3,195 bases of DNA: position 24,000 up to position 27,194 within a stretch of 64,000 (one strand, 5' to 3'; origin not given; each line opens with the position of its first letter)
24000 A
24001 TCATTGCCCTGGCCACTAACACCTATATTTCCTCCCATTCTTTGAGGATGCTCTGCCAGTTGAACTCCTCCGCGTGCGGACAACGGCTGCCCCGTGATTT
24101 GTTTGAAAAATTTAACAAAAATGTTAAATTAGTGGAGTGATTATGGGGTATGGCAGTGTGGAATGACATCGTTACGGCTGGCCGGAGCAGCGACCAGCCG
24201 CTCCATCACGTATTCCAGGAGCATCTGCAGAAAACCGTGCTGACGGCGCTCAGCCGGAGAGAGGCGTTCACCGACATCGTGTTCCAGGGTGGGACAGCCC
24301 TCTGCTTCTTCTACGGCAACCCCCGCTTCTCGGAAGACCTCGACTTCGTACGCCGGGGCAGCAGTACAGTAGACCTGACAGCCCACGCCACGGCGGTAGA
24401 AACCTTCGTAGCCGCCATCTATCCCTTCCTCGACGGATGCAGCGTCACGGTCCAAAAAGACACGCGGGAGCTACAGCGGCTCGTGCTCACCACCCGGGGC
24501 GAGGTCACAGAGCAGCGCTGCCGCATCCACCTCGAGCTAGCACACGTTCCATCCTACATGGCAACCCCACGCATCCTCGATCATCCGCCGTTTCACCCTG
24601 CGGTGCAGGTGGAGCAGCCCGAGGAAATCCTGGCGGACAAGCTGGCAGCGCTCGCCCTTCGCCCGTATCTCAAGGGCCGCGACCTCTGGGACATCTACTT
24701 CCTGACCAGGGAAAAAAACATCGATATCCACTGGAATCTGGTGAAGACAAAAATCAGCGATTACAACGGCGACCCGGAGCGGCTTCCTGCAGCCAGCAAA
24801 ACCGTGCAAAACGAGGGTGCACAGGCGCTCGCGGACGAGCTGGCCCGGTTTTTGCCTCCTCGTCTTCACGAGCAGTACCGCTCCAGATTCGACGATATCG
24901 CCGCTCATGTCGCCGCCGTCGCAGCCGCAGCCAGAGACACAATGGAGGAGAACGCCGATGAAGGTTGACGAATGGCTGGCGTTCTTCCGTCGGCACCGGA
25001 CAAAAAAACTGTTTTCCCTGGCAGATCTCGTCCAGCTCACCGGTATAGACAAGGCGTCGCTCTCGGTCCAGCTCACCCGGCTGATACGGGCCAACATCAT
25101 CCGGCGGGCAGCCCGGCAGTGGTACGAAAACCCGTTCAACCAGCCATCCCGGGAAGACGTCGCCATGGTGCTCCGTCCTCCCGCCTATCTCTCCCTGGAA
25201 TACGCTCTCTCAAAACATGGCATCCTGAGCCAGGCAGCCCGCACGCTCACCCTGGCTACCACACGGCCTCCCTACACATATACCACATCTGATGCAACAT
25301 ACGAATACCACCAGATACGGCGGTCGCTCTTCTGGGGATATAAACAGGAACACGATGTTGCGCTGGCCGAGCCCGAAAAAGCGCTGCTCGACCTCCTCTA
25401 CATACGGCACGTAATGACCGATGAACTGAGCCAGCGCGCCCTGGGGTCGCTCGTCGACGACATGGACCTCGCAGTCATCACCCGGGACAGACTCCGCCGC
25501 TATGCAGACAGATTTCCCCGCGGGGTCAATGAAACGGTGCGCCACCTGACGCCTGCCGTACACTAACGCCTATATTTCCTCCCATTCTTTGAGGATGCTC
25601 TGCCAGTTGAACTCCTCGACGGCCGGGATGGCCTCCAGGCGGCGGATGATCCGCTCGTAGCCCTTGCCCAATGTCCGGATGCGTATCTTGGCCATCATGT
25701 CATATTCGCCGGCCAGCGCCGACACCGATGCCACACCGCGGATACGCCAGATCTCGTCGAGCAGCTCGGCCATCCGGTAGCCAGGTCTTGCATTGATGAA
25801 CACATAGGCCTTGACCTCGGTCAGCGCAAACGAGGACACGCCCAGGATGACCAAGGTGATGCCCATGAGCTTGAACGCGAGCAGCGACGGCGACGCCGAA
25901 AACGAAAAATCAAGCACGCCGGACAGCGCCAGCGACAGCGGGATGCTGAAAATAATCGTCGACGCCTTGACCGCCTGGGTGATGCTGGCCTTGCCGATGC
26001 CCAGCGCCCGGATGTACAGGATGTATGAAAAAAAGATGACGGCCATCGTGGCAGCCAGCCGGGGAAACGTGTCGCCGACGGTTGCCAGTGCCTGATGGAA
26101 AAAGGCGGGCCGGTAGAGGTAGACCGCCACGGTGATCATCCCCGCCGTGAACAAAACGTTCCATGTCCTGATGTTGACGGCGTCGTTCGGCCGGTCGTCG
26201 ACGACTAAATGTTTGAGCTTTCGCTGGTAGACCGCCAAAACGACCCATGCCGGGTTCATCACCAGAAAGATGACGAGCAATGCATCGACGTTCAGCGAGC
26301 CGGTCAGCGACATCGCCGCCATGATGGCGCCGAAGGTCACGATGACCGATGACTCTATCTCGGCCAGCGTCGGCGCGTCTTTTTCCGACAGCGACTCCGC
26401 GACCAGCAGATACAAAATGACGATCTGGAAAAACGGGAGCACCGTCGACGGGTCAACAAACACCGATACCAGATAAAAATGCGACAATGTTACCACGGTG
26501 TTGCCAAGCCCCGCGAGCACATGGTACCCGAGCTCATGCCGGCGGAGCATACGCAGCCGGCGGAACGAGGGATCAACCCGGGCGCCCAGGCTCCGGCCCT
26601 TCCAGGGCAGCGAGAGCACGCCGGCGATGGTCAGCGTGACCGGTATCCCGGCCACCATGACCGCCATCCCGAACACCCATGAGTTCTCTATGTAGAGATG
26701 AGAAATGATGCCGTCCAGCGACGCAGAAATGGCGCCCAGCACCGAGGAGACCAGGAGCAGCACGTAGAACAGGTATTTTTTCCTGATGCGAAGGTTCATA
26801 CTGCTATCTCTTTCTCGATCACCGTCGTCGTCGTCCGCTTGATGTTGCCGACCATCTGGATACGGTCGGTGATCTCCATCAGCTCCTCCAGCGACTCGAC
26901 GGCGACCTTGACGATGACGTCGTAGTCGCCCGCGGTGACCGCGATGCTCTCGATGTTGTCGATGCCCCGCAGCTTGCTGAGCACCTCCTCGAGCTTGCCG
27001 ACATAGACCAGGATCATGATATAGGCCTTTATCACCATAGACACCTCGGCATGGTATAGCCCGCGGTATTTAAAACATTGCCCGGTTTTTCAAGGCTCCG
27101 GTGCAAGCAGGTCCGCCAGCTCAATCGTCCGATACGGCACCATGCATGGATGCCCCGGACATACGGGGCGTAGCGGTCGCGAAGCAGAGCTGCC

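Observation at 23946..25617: AbiE-like toxin-antitoxin pair inserted with a 57-bp duplication of the host gene's 3' end; nested second repeat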

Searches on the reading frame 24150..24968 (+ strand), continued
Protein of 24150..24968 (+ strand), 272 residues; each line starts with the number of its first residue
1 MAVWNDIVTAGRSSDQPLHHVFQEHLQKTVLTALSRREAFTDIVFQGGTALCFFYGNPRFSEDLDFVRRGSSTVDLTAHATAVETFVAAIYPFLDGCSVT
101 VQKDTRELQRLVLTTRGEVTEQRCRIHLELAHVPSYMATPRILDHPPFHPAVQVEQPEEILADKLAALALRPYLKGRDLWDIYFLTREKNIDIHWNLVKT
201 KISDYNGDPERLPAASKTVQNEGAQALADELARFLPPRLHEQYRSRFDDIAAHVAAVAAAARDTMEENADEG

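Call 59: find_homologous_proteins(query=L029:5623-6051:-, max_evalue=1e-30)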
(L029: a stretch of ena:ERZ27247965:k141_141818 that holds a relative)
Query L029:5623-6051:- (142 aa): 123 proteins with E <= 1e-30 among 233 candidates; the best 120 are listed.
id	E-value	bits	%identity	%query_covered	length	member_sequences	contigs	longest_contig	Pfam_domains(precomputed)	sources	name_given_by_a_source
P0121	6.2e-84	297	100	100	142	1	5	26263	PF05168.20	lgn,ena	-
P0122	1.4e-83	295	99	100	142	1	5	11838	PF05168.20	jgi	-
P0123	2.0e-82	292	98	100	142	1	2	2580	PF05168.20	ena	-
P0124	4.6e-82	291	97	100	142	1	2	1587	PF05168.20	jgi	jgi:uncharacterized protein (UPF0332 family)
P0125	1.1e-80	286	96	99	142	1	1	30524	PF05168.20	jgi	jgi:uncharacterized protein (UPF0332 family)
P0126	4.5e-80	284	95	91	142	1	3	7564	PF05168.20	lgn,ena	-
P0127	8.5e-78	277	92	100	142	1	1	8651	-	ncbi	ncbi:MAG: hypothetical protein R6V50_07055 [Thermoplasmatota archaeon]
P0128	8.4e-77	274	89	100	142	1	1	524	PF05168.20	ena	-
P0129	1.9e-76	272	89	100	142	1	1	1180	PF05168.20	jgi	-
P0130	2.6e-75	269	87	100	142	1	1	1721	-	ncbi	-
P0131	2.6e-73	262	87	100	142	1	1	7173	PF05168.20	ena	-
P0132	2.8e-73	262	85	100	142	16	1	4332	PF05168.20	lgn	-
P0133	7.2e-73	261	87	99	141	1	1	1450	PF05168.20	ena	-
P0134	2.8e-72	259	85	100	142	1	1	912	-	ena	-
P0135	5.0e-72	258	85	100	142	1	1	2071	-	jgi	jgi:uncharacterized protein (UPF0332 family)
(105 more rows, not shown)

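Call 60: find_encoding_contigs(protein=P0125, flank=6000, max_places=4)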
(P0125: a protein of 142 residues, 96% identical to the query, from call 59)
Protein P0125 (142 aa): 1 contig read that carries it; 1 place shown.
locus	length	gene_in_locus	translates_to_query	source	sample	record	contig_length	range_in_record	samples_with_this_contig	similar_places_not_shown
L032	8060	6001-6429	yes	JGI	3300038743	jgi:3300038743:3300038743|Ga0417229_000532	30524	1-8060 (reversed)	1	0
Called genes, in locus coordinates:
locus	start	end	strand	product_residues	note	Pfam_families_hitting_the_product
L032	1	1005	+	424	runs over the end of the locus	-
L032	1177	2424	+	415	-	PF13173:AAA_14, PF13635:DUF4143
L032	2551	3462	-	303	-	PF08843:AbiEii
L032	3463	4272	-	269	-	-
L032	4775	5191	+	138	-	-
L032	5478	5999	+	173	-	PF18765:Polbeta (weak)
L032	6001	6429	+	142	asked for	PF05168:HEPN (weak)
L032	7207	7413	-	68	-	-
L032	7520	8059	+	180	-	?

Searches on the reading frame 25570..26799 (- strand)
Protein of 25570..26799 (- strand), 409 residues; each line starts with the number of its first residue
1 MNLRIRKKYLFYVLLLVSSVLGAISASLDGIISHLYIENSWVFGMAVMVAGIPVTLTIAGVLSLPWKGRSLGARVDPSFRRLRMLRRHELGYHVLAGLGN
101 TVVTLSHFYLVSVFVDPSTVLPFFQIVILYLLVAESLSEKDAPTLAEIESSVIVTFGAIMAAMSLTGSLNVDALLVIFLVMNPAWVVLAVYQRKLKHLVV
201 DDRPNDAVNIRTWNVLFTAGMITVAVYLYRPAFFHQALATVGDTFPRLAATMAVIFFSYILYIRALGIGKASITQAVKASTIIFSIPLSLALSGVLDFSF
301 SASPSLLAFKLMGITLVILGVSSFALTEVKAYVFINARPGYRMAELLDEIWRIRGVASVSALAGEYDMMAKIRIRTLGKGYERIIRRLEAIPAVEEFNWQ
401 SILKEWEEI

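Call 5: search_protein_families(library=pfam, proteins=[window:25570-26799:-], max_evalue=0.01)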
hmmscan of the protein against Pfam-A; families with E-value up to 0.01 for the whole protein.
window:25570-26799:- (409 aa): 1 family
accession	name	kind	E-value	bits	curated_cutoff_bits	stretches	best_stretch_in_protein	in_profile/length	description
PF01037.27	AsnC_trans_reg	-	2e-06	28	25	1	335-403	3-71/73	Lrp/AsnC ligand binding domain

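Call 7: find_encoding_contigs(protein=window:25570-26799:-, flank=10000, max_places=10)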
Protein window:25570-26799:- (409 aa): no gene with exactly this product is on record in the collection.

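Call 8: find_related_loci(query=window:25570-26799:-, collection=genome_contigs, flank=10000)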
Query window:25570-26799:- (409 aa) in genome_contigs; peptide patterns used: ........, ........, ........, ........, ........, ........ (x = any residue, [..] = any of these).
165 stretches matched a pattern; 11 encode a relative of the query (tblastn E <= 1e-3); 11 distinct loci.
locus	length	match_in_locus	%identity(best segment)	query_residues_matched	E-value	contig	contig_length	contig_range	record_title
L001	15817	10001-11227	91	1-409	0e+0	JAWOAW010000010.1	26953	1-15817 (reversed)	MAG: Thermoplasmatota archaeon isolate BLK2-2.bin.188 k191_1061240, whole genome shotgun sequence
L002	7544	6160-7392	89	1-409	0e+0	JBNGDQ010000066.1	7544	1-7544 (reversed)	MAG: Thermoplasmatota archaeon isolate E05-033 bin41.fa-66, whole genome shotgun sequence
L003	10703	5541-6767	76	1-409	0e+0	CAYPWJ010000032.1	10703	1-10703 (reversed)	MAG TPA_asm: uncultured Thermoplasmatales archaeon isolate ERP127260_co1_97 genome assembly, contig: NODE_2912_length_10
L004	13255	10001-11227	74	1-409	0e+0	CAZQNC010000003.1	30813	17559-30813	MAG TPA_asm: uncultured Thermoplasmatales archaeon isolate SRP141376_co2_261 genome assembly, contig: NODE_3217_length_3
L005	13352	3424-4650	69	1-409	0e+0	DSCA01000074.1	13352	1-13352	MAG TPA_asm: Thermoplasmatales archaeon isolate SpSt-1185 Ga0129302_1002416, whole genome shotgun sequence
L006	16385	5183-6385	63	9-409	8e-176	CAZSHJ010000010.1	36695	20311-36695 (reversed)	MAG TPA_asm: uncultured Thermoplasmatales archaeon isolate binchicken_co100_451 genome assembly, contig: NODE_1645_lengt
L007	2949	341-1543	53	2-403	2e-153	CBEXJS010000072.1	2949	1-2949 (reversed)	MAG TPA_asm: uncultured Thermoplasmatales archaeon isolate SRR22064146_binner123_Refined_15 genome assembly, contig: ERZ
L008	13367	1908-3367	53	2-406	4e-145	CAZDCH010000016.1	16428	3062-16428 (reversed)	MAG TPA_asm: uncultured Thermoplasmatales archaeon isolate binchicken_co6_521 genome assembly, contig: NODE_3720_length_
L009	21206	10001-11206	54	1-403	3e-143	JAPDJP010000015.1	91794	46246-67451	MAG: Thermoplasmatota archaeon isolate S4B5_HD70 c_000000000092, whole genome shotgun sequence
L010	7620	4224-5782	50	2-409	3e-143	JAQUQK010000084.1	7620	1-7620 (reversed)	MAG: Thermoplasmatota archaeon isolate STD1_48 NODE_31263_length_7620_cov_12.339383_Sandtown_D1, whole genome shotgun se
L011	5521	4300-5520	54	2-409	1e-138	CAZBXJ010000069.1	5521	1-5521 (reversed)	MAG TPA_asm: uncultured Thermoplasmatales archaeon isolate binchicken_co6_184 genome assembly, contig: NODE_19704_length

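Call 38: search_protein_families(library=padloc, proteins=[L004:11256-12113:-, L003:8375-10297:+, L001:12737-13975:-, L001:14151-15341:+], max_evalue=0.01)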
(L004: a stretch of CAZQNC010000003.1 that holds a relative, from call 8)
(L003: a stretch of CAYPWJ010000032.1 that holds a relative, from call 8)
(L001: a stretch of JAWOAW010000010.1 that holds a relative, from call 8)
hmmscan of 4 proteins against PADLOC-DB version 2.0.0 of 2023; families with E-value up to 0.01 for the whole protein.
L004:11256-12113:- (285 aa): 0 families

L003:8375-10297:+ (640 aa): 0 families

L001:12737-13975:- (412 aa): 73 families (the best 25 are shown)
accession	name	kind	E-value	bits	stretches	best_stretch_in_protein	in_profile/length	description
PDLC03376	MTase_II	-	2.3e-82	274.6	1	145-395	6-249/249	Type II methyltransferase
PDLC03351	MTase_II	-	3.7e-44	149.3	1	157-395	108-347/348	Type II methyltransferase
PDLC03353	MTase_II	-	5.2e-36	122.5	2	144-241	159-254/260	Type II methyltransferase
PDLC03350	MTase_II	-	2.2e-25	87.7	2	256-395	60-192/312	Type II methyltransferase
PDLC03387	MTase_II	-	2.4e-24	84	2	171-238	209-276/289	Type II methyltransferase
PDLC03299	MTase_II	-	2.3e-23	81.1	2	116-239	140-259/296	Type II methyltransferase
PDLC03325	MTase_II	-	3e-21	73.6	2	159-239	55-135/426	Type II methyltransferase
PDLC03283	MTase_II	-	3.4e-21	73.9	2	250-398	2-164/352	Type II methyltransferase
PDLC03371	MTase_II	-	5.2e-20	70.1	1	148-238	166-253/260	Type II methyltransferase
PDLC03239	MTase_II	-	1.3e-18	64.9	2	175-232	70-129/442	Type II methyltransferase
PDLC03339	MTase_II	-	3.9e-18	63.4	1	148-238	182-272/399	Type II methyltransferase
PDLC03259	MTase_II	-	4.8e-17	59.9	2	252-332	3-80/423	Type II methyltransferase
PDLC03369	MTase_II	-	6.5e-16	56.2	1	165-246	111-191/532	Type II methyltransferase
PDLC03265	MTase_II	-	1e-15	56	2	130-238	225-329/333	Type II methyltransferase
PDLC03380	MTase_II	-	2.4e-14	51.3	1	174-235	35-96/393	Type II methyltransferase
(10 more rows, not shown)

L001:14151-15341:+ (396 aa): 0 families

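Call 39: search_protein_families(library=pfam, proteins=[L004:11256-12113:-, L003:8375-10297:+, L001:12737-13975:-, L001:14151-15341:+], max_evalue=0.01)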
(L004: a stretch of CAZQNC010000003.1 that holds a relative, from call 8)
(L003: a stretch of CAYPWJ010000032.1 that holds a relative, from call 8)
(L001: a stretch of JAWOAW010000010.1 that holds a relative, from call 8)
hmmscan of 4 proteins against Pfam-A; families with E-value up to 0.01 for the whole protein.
L004:11256-12113:- (285 aa): 0 families

L003:8375-10297:+ (640 aa): 3 families
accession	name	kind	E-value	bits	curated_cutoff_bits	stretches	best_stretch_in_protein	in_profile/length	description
PF02518.31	HATPase_c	-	0.00018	22.4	26.4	1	68-146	9-77/111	Histidine kinase-, DNA gyrase B-, and HSP90-like ATPase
PF11661.13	DUF2986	-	0.0014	19.5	21.4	1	437-461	15-39/43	Protein of unknown function (DUF2986)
PF13589.12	HATPase_c_3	-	0.0024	18.4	25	1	65-166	3-97/137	Histidine kinase-, DNA gyrase B-, and HSP90-like ATPase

L001:12737-13975:- (412 aa): 8 families
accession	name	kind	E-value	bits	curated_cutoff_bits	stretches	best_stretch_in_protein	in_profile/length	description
PF01555.25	N6_N4_Mtase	-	1.3e-25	91.1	26.7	2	145-230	128-216/221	DNA methylase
PF25213.1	HVO_A0261_N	-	1.4e-06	28.5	35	1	5-89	2-81/86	HVO_A0261 N-terminal domain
PF08241.18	Methyltransf_11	-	3.1e-06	28.2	21.2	0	204-275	5-65/95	Methyltransferase domain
PF01022.26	HTH_5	-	2.4e-05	24.6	22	1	14-58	2-46/47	Bacterial regulatory protein, arsR family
PF09339.16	HTH_IclR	-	6.6e-05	23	22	1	23-57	12-48/52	IclR helix-turn-helix domain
PF01170.24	UPF0020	-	0.00012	22.2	22.3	1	194-285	27-136/197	RMKL-like, methyltransferase domain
PF13649.12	Methyltransf_25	-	0.00016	22.7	27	0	199-276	1-70/97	Methyltransferase domain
PF12840.13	HTH_20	-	0.00019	21.7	27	1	11-53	1-44/51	Helix-turn-helix domain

L001:14151-15341:+ (396 aa): 1 family
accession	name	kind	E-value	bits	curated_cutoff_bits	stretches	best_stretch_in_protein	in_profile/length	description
PF05598.16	DUF772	-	2e-05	25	23.1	1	78-141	11-74/74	Transposase domain (DUF772)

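Call 68: search_protein_families(library=pfam, proteins=[window:25570-26799:-, L004:11256-12113:-], max_evalue=5)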
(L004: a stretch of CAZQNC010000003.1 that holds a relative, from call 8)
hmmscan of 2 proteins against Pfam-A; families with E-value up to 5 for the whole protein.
window:25570-26799:- (409 aa): 1 family
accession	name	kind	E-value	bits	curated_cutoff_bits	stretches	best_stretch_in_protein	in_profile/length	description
PF01037.27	AsnC_trans_reg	-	2e-06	28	25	1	335-403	3-71/73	Lrp/AsnC ligand binding domain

L004:11256-12113:- (285 aa): 0 families
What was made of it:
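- Checked: No EamA domain is found, even at E<5 (calls 5 and 68).
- Tried and rejected: The EamA annotation of the host gene was not reproduced (call 68).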

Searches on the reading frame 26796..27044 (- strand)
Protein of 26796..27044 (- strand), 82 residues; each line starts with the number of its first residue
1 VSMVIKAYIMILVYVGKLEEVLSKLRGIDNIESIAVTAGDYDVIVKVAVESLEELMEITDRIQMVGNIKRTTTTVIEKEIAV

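Call 5: search_protein_families(library=pfam, proteins=[window:26796-27044:-], max_evalue=0.01)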
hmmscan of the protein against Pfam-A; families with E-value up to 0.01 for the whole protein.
window:26796-27044:- (82 aa): 3 families
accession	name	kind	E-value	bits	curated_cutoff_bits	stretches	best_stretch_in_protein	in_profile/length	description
PF01037.27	AsnC_trans_reg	-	1.6e-13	50.8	25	1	12-76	4-70/73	Lrp/AsnC ligand binding domain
PF22482.2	AsnC_trans_reg_3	-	0.00011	22.7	24.4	1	17-78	23-84/95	PF0864 C-terminal dimeric alpha+beta barrel domain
PF08734.17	GYD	-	0.0072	16.7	31.4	1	30-79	36-85/91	GYD domain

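Call 41: find_encoding_contigs(protein=window:26796-27044:-, flank=6000, max_places=6)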
Protein window:26796-27044:- (82 aa): no gene with exactly this product is on record in the collection.
